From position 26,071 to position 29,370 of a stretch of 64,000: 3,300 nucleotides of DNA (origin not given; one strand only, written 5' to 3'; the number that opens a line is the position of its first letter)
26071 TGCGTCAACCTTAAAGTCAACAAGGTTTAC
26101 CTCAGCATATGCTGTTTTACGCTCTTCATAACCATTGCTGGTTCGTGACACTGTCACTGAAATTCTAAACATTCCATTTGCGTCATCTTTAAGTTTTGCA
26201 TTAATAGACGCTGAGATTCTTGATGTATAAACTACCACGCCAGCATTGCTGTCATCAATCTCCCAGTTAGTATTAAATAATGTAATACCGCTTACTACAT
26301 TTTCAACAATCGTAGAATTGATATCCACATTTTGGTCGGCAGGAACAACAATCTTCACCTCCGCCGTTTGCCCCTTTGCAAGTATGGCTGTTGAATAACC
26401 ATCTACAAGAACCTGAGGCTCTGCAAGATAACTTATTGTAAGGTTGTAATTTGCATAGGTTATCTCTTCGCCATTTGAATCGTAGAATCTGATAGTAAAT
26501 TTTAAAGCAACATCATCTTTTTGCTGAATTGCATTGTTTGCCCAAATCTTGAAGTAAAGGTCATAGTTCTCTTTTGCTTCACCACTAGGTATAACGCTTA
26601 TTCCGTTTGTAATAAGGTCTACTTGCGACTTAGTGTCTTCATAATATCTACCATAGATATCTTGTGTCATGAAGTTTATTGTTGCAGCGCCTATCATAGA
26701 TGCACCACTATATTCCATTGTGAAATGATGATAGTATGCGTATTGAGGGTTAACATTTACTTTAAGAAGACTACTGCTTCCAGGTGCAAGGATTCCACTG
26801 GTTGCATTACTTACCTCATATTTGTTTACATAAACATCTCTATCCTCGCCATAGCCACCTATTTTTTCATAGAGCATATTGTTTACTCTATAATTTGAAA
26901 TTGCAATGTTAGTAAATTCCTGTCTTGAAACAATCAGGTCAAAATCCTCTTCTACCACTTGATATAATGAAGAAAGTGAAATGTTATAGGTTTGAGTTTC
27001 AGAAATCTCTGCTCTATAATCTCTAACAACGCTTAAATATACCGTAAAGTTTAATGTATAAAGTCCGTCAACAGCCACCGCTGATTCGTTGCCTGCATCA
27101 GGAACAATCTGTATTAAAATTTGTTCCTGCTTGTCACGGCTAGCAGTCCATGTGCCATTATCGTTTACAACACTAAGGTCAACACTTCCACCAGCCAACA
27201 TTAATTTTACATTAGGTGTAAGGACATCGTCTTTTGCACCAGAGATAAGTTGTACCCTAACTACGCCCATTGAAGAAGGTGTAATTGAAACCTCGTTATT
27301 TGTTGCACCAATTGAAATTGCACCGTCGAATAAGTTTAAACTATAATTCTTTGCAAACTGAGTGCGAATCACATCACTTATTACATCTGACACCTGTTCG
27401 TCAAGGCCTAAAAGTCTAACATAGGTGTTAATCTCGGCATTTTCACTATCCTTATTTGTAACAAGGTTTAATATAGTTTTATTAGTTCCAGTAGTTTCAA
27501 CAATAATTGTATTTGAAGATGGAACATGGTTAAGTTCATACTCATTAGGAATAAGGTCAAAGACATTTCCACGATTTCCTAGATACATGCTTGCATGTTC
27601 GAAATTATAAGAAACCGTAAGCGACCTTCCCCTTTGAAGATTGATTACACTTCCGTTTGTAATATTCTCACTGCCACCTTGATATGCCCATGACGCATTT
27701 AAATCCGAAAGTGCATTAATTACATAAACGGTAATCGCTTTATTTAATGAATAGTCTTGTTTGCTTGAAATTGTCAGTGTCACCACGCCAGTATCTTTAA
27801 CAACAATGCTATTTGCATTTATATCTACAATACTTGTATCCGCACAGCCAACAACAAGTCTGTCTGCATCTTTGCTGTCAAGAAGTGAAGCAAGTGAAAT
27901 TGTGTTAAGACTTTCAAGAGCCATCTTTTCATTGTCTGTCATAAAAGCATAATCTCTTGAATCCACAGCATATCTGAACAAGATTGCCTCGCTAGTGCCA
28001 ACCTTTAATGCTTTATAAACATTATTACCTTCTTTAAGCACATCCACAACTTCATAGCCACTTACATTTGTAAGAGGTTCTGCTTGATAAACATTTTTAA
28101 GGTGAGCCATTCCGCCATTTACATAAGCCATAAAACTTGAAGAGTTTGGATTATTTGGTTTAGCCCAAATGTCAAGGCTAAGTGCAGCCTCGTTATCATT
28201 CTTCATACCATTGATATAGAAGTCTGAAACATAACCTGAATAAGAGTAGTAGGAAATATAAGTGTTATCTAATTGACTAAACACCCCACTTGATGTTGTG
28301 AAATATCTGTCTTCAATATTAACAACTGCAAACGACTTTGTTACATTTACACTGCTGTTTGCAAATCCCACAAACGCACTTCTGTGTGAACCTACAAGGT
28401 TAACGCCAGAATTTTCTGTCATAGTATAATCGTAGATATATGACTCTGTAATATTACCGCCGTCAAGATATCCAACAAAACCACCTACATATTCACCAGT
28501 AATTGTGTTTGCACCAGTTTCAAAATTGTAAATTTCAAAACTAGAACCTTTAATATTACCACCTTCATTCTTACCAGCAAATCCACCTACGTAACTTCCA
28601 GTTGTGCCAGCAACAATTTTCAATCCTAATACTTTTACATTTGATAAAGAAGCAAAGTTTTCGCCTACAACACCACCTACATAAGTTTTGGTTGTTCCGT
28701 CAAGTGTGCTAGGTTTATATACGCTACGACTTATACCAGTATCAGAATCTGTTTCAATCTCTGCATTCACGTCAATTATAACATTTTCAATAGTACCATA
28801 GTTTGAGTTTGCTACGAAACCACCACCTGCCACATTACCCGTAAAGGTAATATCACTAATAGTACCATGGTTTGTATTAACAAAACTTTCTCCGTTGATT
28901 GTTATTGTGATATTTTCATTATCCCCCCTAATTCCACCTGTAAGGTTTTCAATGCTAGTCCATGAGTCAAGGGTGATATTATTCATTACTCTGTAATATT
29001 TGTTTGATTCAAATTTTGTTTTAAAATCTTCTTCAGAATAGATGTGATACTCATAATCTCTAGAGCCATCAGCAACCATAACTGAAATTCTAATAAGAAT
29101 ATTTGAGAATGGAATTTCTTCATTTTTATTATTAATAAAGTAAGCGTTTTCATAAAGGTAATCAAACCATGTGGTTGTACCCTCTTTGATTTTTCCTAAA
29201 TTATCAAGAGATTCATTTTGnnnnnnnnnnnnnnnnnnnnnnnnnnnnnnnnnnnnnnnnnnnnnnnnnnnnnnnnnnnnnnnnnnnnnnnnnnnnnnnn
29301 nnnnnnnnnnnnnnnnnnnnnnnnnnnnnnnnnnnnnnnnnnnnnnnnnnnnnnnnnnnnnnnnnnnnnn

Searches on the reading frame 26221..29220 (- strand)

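Call 40: search_protein_families(library=pfam, proteins=[window:26221-29220:-], max_evalue=1)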
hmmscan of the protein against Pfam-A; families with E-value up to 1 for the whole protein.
window:26221-29220:- (1000 aa): 2 families
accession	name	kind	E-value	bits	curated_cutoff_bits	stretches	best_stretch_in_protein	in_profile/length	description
PF07581.17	Glug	-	1.1e-08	35.3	20.5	3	208-229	2-24/28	The GLUG motif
PF22959.3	Ig_NUP210_15th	-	0.0013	18.7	27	1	905-930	29-54/102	NUP210 Ig-like domain 15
